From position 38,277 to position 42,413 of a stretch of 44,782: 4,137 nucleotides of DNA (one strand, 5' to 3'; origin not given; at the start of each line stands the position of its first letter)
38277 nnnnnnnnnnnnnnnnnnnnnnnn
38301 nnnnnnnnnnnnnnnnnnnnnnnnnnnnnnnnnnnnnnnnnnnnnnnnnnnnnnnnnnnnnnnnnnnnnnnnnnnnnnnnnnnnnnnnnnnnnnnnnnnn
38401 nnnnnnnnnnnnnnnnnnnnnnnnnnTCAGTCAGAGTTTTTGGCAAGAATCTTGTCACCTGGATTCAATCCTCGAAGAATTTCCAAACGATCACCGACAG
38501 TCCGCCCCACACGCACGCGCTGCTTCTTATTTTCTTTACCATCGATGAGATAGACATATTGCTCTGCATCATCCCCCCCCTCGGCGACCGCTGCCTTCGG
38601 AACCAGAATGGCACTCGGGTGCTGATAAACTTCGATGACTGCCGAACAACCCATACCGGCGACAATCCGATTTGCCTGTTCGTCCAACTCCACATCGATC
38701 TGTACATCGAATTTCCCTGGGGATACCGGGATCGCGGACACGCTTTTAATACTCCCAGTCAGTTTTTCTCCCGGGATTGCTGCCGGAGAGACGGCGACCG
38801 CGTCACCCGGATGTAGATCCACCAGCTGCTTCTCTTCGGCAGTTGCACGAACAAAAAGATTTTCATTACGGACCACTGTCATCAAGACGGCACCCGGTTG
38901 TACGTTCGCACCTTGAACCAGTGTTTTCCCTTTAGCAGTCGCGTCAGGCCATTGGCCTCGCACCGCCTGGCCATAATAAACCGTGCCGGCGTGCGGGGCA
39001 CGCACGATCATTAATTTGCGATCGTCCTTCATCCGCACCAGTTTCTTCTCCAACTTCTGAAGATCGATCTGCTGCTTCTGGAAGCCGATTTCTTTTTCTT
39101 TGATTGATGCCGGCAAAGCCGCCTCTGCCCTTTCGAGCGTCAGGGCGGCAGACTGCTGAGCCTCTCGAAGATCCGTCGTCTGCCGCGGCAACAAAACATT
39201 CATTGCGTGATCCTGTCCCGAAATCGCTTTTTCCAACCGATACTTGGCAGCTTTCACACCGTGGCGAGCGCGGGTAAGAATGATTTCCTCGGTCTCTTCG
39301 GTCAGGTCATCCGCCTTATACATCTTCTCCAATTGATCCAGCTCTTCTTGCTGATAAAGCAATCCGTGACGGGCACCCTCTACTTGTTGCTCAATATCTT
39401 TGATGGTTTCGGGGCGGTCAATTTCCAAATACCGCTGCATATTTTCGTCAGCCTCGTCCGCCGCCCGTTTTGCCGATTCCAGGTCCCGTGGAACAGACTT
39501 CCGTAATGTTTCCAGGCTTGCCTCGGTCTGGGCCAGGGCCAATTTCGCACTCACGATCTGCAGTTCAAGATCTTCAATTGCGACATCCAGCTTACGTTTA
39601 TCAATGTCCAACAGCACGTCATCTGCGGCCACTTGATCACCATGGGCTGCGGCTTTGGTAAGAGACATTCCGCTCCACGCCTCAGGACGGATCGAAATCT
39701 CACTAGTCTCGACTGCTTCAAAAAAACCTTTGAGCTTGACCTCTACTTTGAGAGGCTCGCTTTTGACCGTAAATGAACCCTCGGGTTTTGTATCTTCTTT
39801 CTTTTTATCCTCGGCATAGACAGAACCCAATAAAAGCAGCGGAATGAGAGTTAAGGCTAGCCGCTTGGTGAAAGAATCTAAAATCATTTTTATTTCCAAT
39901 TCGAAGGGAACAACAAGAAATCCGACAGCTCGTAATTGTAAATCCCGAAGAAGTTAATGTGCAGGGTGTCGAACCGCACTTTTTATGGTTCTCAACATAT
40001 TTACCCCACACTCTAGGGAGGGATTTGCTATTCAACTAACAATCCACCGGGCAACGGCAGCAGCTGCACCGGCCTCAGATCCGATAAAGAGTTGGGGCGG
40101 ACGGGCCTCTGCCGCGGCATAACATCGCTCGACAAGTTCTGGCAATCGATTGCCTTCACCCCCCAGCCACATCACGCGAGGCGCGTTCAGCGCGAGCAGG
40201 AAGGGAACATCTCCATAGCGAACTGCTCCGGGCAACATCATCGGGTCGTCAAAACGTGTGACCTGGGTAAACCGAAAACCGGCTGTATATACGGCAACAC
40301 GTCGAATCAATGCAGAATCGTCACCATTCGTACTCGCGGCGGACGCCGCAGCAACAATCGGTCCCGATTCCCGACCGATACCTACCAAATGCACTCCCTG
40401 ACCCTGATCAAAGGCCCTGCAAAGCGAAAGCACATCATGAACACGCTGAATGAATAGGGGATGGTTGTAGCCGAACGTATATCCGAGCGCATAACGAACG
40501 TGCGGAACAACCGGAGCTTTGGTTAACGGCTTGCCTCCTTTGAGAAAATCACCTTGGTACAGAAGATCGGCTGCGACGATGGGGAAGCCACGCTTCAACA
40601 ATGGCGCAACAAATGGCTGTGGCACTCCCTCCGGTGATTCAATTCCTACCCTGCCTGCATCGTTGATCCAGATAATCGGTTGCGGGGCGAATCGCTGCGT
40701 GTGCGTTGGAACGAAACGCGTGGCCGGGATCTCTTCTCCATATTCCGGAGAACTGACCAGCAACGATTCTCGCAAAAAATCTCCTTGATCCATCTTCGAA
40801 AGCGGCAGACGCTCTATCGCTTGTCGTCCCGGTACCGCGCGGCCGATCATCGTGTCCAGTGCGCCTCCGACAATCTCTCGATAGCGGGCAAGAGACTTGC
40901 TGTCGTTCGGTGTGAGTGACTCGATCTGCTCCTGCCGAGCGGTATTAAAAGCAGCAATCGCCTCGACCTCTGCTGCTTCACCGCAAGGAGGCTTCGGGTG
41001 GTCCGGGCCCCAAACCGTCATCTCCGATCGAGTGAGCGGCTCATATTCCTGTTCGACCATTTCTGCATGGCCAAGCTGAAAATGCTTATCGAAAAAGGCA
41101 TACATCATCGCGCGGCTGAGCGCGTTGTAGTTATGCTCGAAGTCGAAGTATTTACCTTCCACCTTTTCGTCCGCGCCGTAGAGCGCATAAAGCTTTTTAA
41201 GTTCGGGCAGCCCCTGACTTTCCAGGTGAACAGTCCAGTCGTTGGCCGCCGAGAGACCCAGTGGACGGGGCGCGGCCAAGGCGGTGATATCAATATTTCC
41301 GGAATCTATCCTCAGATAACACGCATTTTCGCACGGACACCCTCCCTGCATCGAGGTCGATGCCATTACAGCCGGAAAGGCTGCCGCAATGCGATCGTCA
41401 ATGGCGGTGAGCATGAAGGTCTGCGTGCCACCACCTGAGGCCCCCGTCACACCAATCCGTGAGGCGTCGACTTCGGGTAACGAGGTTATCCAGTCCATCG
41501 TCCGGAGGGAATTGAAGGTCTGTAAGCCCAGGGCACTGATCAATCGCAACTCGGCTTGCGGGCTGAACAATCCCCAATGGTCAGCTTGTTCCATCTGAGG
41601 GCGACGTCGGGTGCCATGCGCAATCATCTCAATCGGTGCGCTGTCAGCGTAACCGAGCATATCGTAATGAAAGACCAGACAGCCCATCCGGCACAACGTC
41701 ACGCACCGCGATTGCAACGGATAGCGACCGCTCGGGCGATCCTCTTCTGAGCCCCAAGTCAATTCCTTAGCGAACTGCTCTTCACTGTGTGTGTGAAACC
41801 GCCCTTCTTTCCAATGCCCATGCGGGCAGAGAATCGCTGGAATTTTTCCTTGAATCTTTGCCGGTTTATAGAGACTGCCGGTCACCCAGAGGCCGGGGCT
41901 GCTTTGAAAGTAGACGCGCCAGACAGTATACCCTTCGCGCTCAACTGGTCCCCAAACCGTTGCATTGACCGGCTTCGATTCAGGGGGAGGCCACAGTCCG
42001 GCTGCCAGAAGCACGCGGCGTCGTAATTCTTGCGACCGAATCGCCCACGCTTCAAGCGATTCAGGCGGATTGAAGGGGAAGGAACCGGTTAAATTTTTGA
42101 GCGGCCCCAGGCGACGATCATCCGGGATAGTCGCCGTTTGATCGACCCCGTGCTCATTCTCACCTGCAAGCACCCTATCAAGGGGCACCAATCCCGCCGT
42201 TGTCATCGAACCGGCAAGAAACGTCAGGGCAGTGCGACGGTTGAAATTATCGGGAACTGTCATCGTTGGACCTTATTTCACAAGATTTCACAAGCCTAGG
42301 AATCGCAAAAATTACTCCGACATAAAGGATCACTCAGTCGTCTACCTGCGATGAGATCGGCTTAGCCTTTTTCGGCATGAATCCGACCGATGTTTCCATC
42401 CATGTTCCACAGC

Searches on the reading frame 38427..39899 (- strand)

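Call 52: search_protein_families(library=pfam, proteins=[window:38427-39899:-], max_evalue=0.00001)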
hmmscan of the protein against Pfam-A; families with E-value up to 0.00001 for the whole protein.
window:38427-39899:- (490 aa): 2 families
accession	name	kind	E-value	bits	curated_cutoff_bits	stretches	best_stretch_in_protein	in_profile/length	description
PF16576.10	HlyD_D23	-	1.6e-09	37.8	30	1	325-415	122-211/214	Barrel-sandwich domain of CusB or HlyD membrane-fusion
PF13437.12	HlyD_3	-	2.9e-07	31.6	22.2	1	325-406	13-96/106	HlyD family secretion protein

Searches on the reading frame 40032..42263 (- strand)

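Call 52: search_protein_families(library=pfam, proteins=[window:40032-42263:-], max_evalue=0.00001)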
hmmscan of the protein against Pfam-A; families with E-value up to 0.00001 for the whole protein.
window:40032-42263:- (743 aa): 1 family
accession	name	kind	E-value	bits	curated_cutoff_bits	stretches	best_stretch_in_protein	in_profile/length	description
PF05448.18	AXE1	-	1.3e-08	34.5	21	0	253-298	161-206/321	Acetyl xylan esterase (AXE1)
